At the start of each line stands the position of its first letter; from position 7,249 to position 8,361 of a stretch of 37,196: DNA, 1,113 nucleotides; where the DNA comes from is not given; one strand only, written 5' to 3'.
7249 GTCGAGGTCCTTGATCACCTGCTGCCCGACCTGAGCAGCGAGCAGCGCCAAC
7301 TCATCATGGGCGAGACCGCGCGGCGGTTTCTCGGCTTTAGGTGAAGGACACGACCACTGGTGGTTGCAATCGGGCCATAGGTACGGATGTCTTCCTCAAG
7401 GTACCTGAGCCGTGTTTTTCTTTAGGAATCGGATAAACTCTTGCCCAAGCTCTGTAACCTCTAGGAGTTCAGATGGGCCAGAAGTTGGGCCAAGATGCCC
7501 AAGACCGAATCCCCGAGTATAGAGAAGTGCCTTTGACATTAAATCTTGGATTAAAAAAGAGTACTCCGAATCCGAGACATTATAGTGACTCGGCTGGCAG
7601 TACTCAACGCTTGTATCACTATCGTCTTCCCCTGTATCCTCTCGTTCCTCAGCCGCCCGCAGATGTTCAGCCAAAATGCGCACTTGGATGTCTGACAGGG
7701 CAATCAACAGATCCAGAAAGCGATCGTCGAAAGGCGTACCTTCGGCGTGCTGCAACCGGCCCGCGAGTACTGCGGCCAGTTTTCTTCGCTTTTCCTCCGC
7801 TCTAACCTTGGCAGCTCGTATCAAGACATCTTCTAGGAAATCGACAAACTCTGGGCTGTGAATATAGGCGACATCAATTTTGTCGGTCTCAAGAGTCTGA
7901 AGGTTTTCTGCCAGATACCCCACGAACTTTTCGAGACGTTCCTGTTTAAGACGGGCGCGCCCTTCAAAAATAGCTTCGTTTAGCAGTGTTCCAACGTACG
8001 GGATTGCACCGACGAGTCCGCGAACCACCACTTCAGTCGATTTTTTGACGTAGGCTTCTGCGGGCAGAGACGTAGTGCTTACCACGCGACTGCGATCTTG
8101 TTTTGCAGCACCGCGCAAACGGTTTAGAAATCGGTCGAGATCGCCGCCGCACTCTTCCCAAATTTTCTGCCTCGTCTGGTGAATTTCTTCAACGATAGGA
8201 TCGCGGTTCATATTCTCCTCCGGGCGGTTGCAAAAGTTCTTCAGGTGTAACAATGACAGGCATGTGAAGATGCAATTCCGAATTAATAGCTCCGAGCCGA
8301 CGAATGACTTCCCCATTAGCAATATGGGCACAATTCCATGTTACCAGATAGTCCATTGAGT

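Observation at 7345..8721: Toxin-first PIN module whose partner is an antitoxin-like N-terminus fused to a large extra module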

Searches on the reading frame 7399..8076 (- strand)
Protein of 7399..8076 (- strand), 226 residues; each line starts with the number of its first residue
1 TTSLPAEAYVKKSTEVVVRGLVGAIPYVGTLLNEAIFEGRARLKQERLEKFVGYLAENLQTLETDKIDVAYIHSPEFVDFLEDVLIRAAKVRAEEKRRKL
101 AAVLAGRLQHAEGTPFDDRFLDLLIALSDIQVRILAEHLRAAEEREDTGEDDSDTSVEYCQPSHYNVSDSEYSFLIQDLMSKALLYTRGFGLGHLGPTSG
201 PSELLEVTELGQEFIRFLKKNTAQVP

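Call 31: search_protein_representatives(alignment_id=A2)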
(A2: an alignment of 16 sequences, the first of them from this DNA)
Query: 16 sequences, 222 profile positions. Proteins with E-value up to 0.001 (for the whole library): 1649; up to 1e-10: 428; up to 1e-30: 64. The best 150 are listed.
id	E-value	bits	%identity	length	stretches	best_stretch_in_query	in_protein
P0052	7.7e-115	398.0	-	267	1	2-221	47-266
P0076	5.7e-109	378.9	-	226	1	6-218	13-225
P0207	4.9e-56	205.7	-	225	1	18-218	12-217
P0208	1.4e-52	194.4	-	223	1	15-217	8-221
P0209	7.8e-51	188.7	-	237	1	14-218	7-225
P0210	2.7e-48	180.4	-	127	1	28-132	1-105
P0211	2.8e-47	177.1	-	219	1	14-214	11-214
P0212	3.9e-47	176.6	-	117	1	112-221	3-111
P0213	5.7e-45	169.6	-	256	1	3-216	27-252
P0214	7.7e-44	165.8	-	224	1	16-214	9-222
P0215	1.3e-43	165.1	-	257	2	14-144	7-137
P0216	2.6e-43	164.1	-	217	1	10-215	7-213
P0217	4.5e-43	163.4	-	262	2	12-159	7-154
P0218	7.8e-43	162.6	-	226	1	15-218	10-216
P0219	1.2e-42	162.0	-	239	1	12-215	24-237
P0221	7.2e-41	156.1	-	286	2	14-145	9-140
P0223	1.4e-40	155.2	-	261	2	16-146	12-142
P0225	4.1e-40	153.7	-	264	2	14-143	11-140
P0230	2.3e-38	147.9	-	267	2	9-150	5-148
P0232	4.9e-37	143.6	-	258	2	13-156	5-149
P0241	1.9e-34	135.2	-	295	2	11-143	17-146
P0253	4.1e-33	130.8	-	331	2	14-147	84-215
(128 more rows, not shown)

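Call 33: search_protein_families(library=pfam, proteins=[P0207, P0208, P0209, P0213, P0215, P0217, P0221, P0225, P0241, P0253], max_evalue=0.01)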
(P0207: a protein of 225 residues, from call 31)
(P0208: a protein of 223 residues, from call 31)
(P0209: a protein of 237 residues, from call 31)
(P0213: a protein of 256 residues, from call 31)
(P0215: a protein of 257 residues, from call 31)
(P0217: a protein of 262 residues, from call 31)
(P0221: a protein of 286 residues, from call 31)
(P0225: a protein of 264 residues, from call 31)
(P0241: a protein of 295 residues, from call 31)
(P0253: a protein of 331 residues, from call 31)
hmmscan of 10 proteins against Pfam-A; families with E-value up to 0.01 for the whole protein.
P0207 (225 aa): 0 families

P0208 (223 aa): 0 families

P0209 (237 aa): 0 families

P0213 (256 aa): 0 families

P0215 (257 aa): 0 families

P0217 (262 aa): 2 families
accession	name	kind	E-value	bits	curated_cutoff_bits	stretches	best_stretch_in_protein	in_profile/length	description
PF14337.13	Abi_alpha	-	0.00014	22.4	29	1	39-256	2-194/196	Abortive infection alpha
PF13851.11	GAS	-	0.0065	16.3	32.3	0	106-194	15-105/200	Growth-arrest specific micro-tubule binding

P0221 (286 aa): 1 family
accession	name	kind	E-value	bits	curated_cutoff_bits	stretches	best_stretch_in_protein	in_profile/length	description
PF10987.13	DUF2806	-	0.00069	19.9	24.5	1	33-153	4-118/221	Protein of unknown function (DUF2806)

P0225 (264 aa): 0 families

P0241 (295 aa): 0 families

P0253 (331 aa): 0 families

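Call 34: search_protein_families(library=ncbifam, proteins=[P0207, P0208, P0209, P0213, P0215, P0217, P0221, P0225, P0241, P0253], max_evalue=0.01)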
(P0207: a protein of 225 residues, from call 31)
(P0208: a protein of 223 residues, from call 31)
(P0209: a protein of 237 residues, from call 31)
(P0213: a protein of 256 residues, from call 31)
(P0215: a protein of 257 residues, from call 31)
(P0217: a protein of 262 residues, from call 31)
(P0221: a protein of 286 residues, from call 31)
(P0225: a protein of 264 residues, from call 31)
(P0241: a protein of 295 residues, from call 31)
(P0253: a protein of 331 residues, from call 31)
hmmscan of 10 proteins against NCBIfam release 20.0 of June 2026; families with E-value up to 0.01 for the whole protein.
P0207 (225 aa): 0 families

P0208 (223 aa): 0 families

P0209 (237 aa): 0 families

P0213 (256 aa): 0 families

P0215 (257 aa): 1 family
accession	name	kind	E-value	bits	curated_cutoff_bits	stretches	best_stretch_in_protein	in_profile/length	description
NF045477.1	LPO_1073_dom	subfamily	0.0002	21.1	45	1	38-136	31-130/257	LPO_1073/Vpar_1526 family protein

P0217 (262 aa): 2 families
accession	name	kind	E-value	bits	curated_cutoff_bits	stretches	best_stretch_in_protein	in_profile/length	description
NF045477.1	LPO_1073_dom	subfamily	0.00029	20.6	45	1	40-138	31-130/257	LPO_1073/Vpar_1526 family protein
TIGR02131.1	phaP_Bmeg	equivalog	0.0057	16.7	109.3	1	68-141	48-120/165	polyhydroxyalkanoic acid inclusion protein PhaP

P0221 (286 aa): 0 families

P0225 (264 aa): 0 families

P0241 (295 aa): 0 families

P0253 (331 aa): 0 families

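Call 42: find_homologous_proteins(query=A4)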
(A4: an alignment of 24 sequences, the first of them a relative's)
Query A4 (24 sequences) (225 aa, profile of the alignment): 15 proteins with E <= 0.001 among 8000 candidates.
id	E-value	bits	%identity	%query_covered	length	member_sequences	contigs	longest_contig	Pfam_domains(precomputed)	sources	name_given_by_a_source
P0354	3.1e-77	277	38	93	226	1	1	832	-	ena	-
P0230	5.1e-76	273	34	90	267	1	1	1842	-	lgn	-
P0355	5.5e-75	270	38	92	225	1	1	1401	-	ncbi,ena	-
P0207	8.7e-75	269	100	100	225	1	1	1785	-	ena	-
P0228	1.8e-70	255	28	90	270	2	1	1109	-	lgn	-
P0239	7.7e-63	230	27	91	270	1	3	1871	-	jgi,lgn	jgi:hypothetical protein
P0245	3.8e-61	225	33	95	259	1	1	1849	-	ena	-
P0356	3.9e-59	218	39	91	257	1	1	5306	-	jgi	jgi:hypothetical protein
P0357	2.1e-56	209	36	90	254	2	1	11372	-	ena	-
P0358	1.3e-55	206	36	93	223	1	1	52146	-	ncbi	-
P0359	4.9e-51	191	30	91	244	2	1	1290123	-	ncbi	-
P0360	3.3e-49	185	33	90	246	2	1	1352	-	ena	-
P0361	7.9e-46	174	24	94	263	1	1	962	-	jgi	-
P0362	5.1e-44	168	33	82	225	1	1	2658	-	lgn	-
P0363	3.4e-22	97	53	28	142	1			-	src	-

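Call 43: find_encoding_contigs(protein=P0358, flank=6000, max_places=2)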
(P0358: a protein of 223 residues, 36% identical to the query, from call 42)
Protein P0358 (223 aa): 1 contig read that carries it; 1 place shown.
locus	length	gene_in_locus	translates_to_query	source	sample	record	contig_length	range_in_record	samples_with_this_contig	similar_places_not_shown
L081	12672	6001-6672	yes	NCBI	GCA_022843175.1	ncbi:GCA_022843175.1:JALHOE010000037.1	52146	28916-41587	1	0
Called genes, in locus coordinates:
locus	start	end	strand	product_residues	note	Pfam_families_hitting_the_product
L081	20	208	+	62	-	-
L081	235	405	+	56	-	-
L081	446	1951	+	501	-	PF12869:tRNA_anti-like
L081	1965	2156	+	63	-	-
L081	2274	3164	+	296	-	-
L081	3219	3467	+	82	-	-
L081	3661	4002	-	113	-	-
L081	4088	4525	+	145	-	-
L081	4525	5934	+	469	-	PF00589:Phage_integrase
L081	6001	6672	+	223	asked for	-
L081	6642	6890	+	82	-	-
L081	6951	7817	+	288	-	-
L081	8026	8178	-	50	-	-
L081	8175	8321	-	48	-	-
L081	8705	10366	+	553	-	PF00069:Pkinase, PF07714:PK_Tyr_Ser-Thr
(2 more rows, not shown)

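Call 44: find_encoding_contigs(protein=P0359, flank=6000, max_places=2)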
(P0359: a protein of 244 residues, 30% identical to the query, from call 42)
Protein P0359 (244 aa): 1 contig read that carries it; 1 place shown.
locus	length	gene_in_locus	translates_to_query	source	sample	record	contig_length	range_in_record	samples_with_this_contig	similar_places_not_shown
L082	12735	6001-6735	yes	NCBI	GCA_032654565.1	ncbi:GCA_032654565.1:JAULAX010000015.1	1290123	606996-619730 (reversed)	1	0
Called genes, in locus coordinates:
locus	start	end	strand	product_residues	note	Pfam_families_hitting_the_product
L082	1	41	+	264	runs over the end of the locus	-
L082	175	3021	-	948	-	-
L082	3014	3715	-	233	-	-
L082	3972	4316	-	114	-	-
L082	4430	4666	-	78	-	-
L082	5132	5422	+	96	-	PF05973:Gp49 (weak)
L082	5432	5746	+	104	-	PF21716:dnstrm_HI1420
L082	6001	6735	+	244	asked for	-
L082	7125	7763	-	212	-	PF11185:DUF2971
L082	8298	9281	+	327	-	-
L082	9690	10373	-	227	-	-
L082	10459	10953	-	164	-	PF22016:DUF6933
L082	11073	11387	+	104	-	PF21716:dnstrm_HI1420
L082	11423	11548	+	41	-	-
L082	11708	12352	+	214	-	-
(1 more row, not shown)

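Call 45: find_encoding_contigs(protein=P0357, flank=6000, max_places=2)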
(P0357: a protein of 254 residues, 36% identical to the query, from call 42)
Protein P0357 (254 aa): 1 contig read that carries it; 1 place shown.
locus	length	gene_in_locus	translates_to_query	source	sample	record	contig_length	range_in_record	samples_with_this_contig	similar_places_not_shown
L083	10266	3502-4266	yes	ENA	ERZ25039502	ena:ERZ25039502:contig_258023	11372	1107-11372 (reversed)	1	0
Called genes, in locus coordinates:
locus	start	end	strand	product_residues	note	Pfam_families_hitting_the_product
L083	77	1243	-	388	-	PF14659:Phage_int_SAM_3 (weak), PF00589:Phage_integrase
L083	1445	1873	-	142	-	PF12307:DUF3631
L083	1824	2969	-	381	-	PF12307:DUF3631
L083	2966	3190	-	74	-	PF12728:HTH_17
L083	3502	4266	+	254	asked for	-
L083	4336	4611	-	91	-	-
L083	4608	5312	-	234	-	-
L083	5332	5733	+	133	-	-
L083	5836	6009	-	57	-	-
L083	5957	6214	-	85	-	PF13749:HATPase_c_4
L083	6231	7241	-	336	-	PF04326:SLFN_AlbA_2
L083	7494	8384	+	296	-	-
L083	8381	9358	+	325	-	PF25174:Beta-prop_THOC3 (faint), PF07676:PD40 (faint)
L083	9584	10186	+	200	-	-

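Call 50: search_protein_families(library=pfam, alignment_id=A5, max_evalue=0.01)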
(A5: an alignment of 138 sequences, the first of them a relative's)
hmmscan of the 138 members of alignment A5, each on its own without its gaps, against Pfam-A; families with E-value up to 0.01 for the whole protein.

A. member 1, P0207 (225 aa): 0 families

B. families by the number of members that match (of 138 scanned): 50 families (the first 25 are shown)
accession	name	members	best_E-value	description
PF14337.13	Abi_alpha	18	4.3e-05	Abortive infection alpha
PF10275.15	Peptidase_C65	3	0.00025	Peptidase C65 Otubain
PF20168.4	PDS5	1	4.6e-05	Sister chromatid cohesion protein PDS5 protein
PF11694.13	DUF3290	1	8.4e-05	Protein of unknown function (DUF3290)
PF05389.17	MecA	1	0.00018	Negative regulator of genetic competence (MecA)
PF25284.1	DUF7874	1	0.00028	Family of unknown function (DUF7874)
PF06518.16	DUF1104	1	0.00031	Protein of unknown function (DUF1104)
PF01603.26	B56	1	0.00034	Protein phosphatase 2A regulatory B subunit (B56 family)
PF22879.1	AIPR_N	1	0.00042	Abortive infection phage resistance protein N-terminal domain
PF10987.13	DUF2806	1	0.00069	Protein of unknown function (DUF2806)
PF19093.5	DUF5781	1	0.00084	Family of unknown function (DUF5781)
PF05450.20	Nicastrin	1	0.0011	Nicastrin large lobe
PF03551.20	PadR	1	0.0011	Transcriptional regulator PadR-like family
PF04977.20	DivIC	1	0.0012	Septum formation initiator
PF01084.26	Ribosomal_S18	1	0.0013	Ribosomal protein S18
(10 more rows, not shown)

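Call 58: search_protein_families(library=phrogs, proteins=[P0207, P0215, P0217, P0221, P0241, P0253], max_evalue=0.01)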
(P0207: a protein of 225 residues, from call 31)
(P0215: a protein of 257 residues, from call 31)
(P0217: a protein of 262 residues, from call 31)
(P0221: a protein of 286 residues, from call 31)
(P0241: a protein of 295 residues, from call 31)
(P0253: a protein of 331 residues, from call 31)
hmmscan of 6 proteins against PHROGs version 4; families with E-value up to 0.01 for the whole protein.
P0207 (225 aa): 1 family
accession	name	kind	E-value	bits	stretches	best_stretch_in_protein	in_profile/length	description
phrog_11520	-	unknown function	0.0071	17.1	0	18-86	48-112/280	-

P0215 (257 aa): 0 families

P0217 (262 aa): 1 family
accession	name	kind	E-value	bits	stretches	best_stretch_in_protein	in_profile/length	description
phrog_37770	-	unknown function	3.5e-05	25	1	66-116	8-56/65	-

P0221 (286 aa): 2 families
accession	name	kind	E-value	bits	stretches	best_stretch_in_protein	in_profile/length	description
phrog_11520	-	unknown function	0.0016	19.2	1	13-99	42-124/280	-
phrog_20185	-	unknown function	0.0017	19.7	0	3-41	52-89/98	-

P0241 (295 aa): 0 families

P0253 (331 aa): 0 families

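Call 59: search_protein_families(library=padloc, proteins=[P0207, P0215, P0217, P0221, P0241, P0253, P0225, P0230], max_evalue=0.01)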
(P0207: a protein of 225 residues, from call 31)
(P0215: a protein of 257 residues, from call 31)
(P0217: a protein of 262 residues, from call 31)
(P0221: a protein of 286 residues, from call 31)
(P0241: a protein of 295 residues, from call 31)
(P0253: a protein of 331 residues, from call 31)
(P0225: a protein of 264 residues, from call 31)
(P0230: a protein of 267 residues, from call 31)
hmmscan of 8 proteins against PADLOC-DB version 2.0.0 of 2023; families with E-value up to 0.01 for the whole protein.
P0207 (225 aa): 0 families

P0215 (257 aa): 0 families

P0217 (262 aa): 1 family
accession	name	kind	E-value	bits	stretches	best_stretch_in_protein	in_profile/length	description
PDLC00006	DruC1|DruC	-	0.0029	14.1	1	70-203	174-305/626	Unknown function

P0221 (286 aa): 0 families

P0241 (295 aa): 0 families

P0253 (331 aa): 0 families

P0225 (264 aa): 0 families

P0230 (267 aa): 0 families

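Call 87: search_dna_similar(query=P0217, collection=phages, mode=protein, max_evalue=0.001, max_rows=20)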
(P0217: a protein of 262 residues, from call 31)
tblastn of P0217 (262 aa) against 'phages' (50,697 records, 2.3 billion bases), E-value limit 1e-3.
No match.

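Call 99: search_protein_families(library=pfam, proteins=[P0217, P0223, P0225, P0230, P0232], max_evalue=0.01)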
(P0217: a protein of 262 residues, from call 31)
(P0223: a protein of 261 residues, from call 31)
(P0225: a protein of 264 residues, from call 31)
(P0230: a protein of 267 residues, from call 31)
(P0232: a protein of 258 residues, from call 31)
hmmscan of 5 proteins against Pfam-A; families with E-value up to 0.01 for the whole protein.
P0217 (262 aa): 2 families
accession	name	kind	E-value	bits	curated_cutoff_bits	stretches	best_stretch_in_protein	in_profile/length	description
PF14337.13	Abi_alpha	-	0.00014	22.4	29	1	39-256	2-194/196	Abortive infection alpha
PF13851.11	GAS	-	0.0065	16.3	32.3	0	106-194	15-105/200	Growth-arrest specific micro-tubule binding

P0223 (261 aa): 1 family
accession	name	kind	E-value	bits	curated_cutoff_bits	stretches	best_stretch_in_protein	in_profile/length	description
PF06518.16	DUF1104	-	0.00031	21.5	25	0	69-111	18-59/92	Protein of unknown function (DUF1104)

P0225 (264 aa): 0 families

P0230 (267 aa): 0 families

P0232 (258 aa): 2 families
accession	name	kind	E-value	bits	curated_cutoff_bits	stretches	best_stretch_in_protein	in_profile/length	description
PF05450.20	Nicastrin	-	0.0011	19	25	1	128-214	106-192/218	Nicastrin large lobe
PF10377.14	ATG11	-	0.0035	17.9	22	1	141-220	7-81/132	Autophagy-related protein 11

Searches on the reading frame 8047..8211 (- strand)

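Call 82: search_protein_families(library=pfam, alignment_id=A7, max_evalue=0.1)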
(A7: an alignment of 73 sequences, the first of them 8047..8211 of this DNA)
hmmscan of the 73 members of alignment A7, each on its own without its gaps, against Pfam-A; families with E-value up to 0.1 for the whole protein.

A. member 1, window:8047-8211:- (55 aa): 0 families

B. families by the number of members that match (of 73 scanned): 37 families (the first 25 are shown)
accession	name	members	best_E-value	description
PF23302.1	HTH_DNAJC9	3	0.057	DNAJC9 HTH domain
PF24578.1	CSPP1_C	2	0.0053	Centrosome and spindle pole-associated protein 1, C-terminal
PF19111.5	DUF5798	2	0.0075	Family of unknown function (DUF5798)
PF17910.6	FeoB_Cyto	2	0.02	FeoB cytosolic helical domain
PF17280.7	DUF5345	2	0.035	Family of unknown function (DUF5345)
PF13276.12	HTH_21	1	0.00054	HTH-like domain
PF09652.15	Cas_VVA1548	1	0.0016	Putative CRISPR-associated protein (Cas_VVA1548)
PF18664.7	CdiA_C_tRNase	1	0.0025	CdiA C-terminal tRNase domain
PF13422.11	DUF4110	1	0.0054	Domain of unknown function (DUF4110)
PF02234.24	CDI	1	0.0063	Cyclin-dependent kinase inhibitor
PF25366.1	RUFY4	1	0.0073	RUFY4-like domain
PF15667.11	CMIP6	1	0.0073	Ciliary microtubule inner protein 6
PF14907.12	NTP_transf_5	1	0.0083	Uncharacterised nucleotidyltransferase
PF09660.15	DUF2397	1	0.012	Protein of unknown function (DUF2397)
PF24373.1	DUF7529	1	0.018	Family of unknown function (DUF7529)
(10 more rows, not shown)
